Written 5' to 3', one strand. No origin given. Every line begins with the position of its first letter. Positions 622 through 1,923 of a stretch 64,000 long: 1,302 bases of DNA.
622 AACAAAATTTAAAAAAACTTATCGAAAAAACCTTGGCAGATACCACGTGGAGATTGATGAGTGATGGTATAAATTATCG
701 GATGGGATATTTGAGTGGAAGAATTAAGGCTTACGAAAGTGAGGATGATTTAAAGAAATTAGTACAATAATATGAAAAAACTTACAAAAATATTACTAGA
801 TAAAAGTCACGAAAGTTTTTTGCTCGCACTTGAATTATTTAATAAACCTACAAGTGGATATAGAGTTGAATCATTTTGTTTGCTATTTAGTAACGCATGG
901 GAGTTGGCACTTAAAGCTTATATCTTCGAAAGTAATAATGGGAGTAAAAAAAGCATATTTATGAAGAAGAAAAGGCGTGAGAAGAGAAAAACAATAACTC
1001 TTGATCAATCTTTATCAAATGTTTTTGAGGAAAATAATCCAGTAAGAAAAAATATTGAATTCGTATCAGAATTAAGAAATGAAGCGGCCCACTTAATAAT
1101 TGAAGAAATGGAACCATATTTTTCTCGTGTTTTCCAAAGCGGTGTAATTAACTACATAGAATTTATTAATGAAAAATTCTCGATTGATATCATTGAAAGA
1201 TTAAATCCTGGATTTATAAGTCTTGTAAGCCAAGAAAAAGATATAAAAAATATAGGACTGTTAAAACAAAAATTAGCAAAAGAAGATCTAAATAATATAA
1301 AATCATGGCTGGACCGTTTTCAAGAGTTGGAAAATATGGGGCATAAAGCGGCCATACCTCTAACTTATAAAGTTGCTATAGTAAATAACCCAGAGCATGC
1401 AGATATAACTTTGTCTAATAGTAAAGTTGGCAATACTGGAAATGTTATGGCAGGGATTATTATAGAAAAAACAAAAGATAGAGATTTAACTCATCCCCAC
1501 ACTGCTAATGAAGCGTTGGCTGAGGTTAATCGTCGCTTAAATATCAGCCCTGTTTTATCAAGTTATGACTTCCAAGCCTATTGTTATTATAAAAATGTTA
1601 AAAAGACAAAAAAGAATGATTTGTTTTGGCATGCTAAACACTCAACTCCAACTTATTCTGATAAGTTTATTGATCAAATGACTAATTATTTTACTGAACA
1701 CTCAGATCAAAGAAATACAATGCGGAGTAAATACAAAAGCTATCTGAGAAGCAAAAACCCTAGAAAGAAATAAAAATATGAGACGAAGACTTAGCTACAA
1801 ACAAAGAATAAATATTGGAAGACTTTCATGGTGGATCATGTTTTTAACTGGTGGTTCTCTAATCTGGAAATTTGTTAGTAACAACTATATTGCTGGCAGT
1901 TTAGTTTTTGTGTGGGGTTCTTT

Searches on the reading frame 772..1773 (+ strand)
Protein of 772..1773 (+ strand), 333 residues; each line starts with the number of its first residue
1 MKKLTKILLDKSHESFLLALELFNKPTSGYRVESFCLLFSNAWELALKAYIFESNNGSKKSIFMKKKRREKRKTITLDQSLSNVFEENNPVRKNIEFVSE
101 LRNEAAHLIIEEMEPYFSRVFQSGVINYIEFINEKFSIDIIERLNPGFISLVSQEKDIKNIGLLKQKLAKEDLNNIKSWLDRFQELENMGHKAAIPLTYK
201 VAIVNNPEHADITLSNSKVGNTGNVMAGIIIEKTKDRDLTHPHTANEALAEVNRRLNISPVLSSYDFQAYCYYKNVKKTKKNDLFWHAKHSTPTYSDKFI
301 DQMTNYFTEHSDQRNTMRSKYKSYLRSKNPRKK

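Call 44: find_encoding_contigs(protein=window:772-1773:+, flank=10000, max_places=3)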
Protein window:772-1773:+ (333 aa): 21 contigs read that carry it; 3 places shown.
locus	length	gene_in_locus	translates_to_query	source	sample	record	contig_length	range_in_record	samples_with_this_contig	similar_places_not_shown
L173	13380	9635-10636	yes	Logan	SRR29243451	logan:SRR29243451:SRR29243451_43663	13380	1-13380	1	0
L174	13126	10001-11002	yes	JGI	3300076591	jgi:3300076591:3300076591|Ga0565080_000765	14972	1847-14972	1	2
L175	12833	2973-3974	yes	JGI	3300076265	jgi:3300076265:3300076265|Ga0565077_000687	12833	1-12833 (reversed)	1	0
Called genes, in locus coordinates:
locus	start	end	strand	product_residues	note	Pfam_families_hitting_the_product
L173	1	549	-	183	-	?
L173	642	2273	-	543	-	-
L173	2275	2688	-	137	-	PF13022:HTH_Tnp_1_2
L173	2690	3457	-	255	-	PF01555:N6_N4_Mtase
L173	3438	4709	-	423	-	PF02195:ParB_N, PF01555:N6_N4_Mtase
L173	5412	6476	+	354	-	-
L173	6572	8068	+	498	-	PF12705:PDDEXK_1 (weak), PF13482:RNase_H_2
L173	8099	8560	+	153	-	-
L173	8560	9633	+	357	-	-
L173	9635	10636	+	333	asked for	PF12358:DUF3644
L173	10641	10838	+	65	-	-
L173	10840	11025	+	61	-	-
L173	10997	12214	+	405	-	-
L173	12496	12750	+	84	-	PF01541:GIY-YIG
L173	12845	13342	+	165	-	PF18923:DUF5673 (weak)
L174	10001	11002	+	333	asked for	PF12358:DUF3644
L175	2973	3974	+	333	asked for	PF12358:DUF3644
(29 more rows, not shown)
